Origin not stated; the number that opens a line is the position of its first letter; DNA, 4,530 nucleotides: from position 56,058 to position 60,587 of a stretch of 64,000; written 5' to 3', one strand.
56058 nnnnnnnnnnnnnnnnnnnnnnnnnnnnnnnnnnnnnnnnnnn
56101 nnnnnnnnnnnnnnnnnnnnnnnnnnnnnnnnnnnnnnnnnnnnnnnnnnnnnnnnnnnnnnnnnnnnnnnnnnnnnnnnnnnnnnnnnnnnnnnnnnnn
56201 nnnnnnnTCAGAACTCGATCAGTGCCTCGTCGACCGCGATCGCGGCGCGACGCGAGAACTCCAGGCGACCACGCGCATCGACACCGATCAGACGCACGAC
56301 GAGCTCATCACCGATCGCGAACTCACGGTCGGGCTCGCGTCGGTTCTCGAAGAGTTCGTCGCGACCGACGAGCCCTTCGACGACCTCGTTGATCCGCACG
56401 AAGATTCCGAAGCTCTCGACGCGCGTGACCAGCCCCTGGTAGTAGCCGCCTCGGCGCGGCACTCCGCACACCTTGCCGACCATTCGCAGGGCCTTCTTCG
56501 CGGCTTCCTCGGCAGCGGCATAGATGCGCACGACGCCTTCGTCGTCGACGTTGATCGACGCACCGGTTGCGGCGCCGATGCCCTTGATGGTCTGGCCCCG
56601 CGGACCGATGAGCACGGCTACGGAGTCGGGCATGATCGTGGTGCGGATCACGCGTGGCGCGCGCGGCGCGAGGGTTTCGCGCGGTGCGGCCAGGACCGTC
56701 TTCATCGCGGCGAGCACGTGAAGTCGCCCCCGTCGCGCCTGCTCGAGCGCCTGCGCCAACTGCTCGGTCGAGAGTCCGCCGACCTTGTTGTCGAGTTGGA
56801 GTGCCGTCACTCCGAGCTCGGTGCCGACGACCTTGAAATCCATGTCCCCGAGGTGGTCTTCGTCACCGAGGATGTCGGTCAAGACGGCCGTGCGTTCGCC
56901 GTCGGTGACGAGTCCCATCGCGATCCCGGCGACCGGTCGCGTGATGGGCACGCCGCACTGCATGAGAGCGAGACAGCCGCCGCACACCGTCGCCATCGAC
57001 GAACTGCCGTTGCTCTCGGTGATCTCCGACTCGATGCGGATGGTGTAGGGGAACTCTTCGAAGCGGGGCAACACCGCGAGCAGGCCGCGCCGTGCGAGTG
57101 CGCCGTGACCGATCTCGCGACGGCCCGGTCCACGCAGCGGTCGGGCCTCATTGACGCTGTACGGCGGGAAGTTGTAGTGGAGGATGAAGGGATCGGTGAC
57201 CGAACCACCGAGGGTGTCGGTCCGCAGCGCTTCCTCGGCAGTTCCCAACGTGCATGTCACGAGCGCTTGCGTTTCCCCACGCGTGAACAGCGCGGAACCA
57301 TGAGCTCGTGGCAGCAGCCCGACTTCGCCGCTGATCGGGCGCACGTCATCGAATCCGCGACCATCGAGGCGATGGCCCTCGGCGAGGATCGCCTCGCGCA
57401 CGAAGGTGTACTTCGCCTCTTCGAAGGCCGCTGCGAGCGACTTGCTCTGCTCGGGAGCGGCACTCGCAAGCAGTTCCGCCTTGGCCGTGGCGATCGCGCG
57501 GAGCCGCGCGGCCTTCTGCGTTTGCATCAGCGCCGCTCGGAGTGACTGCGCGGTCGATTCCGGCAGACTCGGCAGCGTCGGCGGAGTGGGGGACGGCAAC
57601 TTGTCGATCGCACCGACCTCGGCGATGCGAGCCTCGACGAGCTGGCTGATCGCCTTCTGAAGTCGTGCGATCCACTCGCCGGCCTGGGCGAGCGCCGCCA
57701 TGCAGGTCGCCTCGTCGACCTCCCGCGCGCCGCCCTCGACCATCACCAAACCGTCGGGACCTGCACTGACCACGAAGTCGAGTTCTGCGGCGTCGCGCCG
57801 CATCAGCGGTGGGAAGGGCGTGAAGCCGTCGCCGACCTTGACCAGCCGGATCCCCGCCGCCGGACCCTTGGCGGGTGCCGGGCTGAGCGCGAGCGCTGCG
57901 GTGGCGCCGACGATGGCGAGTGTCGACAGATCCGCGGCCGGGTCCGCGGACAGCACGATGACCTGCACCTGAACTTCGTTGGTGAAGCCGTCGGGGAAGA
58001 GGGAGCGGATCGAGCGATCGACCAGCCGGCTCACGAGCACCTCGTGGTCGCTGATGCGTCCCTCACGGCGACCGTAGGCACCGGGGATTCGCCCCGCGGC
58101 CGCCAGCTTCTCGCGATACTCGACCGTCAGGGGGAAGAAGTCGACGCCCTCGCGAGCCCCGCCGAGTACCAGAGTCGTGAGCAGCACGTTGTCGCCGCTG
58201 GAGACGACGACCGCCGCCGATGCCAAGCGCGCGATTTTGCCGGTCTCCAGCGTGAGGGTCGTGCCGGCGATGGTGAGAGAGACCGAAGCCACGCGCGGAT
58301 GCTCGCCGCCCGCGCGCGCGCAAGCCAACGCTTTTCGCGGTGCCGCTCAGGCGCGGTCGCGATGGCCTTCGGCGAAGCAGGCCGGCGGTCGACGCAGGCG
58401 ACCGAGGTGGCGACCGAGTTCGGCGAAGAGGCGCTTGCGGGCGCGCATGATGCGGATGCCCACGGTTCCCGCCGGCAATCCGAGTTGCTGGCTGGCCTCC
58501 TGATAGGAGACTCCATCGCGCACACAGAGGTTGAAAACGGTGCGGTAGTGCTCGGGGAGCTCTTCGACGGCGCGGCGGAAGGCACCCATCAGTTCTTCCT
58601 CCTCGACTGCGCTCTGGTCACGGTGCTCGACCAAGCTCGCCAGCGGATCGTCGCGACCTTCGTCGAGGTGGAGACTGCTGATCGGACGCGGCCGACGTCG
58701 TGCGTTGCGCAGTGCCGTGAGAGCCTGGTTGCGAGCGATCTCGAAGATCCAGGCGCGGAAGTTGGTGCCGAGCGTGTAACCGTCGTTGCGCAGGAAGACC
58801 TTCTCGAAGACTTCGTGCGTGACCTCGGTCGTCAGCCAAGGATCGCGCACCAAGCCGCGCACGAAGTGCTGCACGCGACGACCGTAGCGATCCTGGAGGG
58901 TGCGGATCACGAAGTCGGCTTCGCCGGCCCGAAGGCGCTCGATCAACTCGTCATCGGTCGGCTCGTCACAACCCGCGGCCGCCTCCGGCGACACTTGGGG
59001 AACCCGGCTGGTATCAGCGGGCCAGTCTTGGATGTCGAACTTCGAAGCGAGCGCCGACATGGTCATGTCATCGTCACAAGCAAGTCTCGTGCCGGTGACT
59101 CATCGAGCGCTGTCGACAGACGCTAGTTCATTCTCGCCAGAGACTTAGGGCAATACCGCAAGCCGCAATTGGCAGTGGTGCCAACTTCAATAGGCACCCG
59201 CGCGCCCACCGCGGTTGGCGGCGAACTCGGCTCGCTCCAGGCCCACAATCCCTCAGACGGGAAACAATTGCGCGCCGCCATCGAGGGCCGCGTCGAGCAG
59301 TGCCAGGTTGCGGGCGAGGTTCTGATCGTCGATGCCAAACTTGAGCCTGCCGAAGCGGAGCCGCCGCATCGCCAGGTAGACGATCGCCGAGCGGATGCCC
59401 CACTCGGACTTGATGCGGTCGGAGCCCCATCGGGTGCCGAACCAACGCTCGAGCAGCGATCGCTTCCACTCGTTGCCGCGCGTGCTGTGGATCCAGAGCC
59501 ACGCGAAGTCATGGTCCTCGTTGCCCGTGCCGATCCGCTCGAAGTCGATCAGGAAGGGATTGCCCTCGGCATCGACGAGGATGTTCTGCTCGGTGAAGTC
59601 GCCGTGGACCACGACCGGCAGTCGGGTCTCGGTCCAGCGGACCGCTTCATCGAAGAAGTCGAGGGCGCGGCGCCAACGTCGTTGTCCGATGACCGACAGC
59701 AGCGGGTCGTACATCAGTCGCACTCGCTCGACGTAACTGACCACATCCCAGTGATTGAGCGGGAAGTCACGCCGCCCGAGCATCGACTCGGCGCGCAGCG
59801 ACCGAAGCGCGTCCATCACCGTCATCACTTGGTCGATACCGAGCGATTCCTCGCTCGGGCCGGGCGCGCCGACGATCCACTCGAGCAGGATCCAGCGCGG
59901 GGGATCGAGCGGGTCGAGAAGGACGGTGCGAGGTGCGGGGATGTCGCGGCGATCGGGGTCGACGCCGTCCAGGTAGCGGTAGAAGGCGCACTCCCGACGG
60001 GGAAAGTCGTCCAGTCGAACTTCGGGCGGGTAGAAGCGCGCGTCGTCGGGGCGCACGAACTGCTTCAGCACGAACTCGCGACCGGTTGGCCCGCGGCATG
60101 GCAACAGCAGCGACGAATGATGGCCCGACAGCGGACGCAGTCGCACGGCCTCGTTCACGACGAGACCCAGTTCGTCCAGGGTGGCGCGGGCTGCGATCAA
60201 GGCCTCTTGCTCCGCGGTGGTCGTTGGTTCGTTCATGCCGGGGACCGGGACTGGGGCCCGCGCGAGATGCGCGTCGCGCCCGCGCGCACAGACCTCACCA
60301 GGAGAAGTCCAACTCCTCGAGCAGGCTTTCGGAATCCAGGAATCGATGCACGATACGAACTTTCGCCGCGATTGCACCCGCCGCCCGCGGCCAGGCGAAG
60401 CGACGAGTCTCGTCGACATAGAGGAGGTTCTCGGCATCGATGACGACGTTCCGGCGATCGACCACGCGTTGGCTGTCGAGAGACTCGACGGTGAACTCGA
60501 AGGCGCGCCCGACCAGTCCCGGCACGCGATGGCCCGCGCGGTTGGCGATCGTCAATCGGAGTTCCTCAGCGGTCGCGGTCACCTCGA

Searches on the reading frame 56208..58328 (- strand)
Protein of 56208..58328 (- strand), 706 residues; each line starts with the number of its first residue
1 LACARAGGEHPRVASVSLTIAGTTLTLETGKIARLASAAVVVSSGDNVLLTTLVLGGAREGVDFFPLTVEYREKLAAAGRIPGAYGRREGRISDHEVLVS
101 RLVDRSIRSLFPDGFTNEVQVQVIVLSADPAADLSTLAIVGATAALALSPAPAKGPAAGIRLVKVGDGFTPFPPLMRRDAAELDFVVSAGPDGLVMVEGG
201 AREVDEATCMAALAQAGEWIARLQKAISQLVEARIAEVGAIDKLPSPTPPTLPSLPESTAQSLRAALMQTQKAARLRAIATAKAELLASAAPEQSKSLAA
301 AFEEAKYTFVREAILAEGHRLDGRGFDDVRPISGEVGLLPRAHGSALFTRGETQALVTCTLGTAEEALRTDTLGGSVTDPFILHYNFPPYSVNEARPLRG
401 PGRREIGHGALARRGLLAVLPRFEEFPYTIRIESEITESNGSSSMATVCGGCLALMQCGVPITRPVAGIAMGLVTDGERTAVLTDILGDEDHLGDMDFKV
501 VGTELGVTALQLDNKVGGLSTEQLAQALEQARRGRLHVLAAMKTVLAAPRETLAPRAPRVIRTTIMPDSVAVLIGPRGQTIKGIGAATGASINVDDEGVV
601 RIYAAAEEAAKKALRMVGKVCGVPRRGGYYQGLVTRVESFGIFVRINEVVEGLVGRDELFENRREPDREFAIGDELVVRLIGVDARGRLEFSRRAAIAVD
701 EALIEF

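Call 47: search_protein_families(library=pfam, proteins=[window:56208-58328:-], max_evalue=0.0001)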
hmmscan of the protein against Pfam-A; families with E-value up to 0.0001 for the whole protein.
window:56208-58328:- (706 aa): 5 families
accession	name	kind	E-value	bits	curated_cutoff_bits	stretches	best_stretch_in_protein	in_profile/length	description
PF01138.27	RNase_PH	-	1.9e-47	161.3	25.5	2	329-461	2-130/130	3' exoribonuclease family, domain 1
PF03725.20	RNase_PH_C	-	1.9e-09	37.8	20.8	1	465-533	2-66/67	3' exoribonuclease family, domain 2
PF00575.29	S1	-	3.8e-09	37.3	22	1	627-694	5-74/74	S1 RNA binding domain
PF03726.19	PNPase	-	7.1e-09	36.5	24.6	1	258-324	9-80/81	Polyribonucleotide nucleotidyltransferase, RNA binding domain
PF00013.35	KH_1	-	2.4e-07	30.8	21.5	1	567-617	8-64/66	KH domain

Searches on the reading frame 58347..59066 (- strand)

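Call 78: search_protein_families(library=pfam, proteins=[window:58347-59066:-], max_evalue=0.0001)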
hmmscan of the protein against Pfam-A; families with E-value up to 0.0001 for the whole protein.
window:58347-59066:- (239 aa): 3 families
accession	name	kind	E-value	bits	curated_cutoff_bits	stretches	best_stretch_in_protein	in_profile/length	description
PF08281.18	Sigma70_r4_2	-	3.3e-16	59.1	25.7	1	162-213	3-54/54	Sigma-70, region 4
PF04542.20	Sigma70_r2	-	7.6e-10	38.9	24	1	59-125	3-71/71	Sigma-70 region 2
PF04545.22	Sigma70_r4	-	1.8e-05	24.6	24.1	1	167-213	2-48/50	Sigma-70, region 4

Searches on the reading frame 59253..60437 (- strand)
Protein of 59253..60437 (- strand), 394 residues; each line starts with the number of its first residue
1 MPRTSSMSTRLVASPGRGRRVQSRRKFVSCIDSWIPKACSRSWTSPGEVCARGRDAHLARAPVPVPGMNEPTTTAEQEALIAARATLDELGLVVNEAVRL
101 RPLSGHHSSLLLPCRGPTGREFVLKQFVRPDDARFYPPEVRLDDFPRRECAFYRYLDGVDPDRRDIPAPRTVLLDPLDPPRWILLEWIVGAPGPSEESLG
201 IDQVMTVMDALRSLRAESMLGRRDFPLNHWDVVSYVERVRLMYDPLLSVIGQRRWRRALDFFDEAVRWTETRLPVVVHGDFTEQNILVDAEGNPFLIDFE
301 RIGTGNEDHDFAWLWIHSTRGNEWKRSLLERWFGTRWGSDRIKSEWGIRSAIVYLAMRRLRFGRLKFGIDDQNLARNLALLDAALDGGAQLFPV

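Call 47: search_protein_families(library=pfam, proteins=[window:59253-60437:-], max_evalue=0.0001)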
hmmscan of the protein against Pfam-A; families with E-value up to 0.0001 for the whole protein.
window:59253-60437:- (394 aa): 2 families
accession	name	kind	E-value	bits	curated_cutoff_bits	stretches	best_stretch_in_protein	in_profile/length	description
PF01636.29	APH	-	2.3e-15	57.5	23.2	1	120-335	21-231/239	Phosphotransferase enzyme family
PF19974.5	TCAD9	-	1.1e-08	35.2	40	1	271-315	294-338/429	Ternary complex associated domain 9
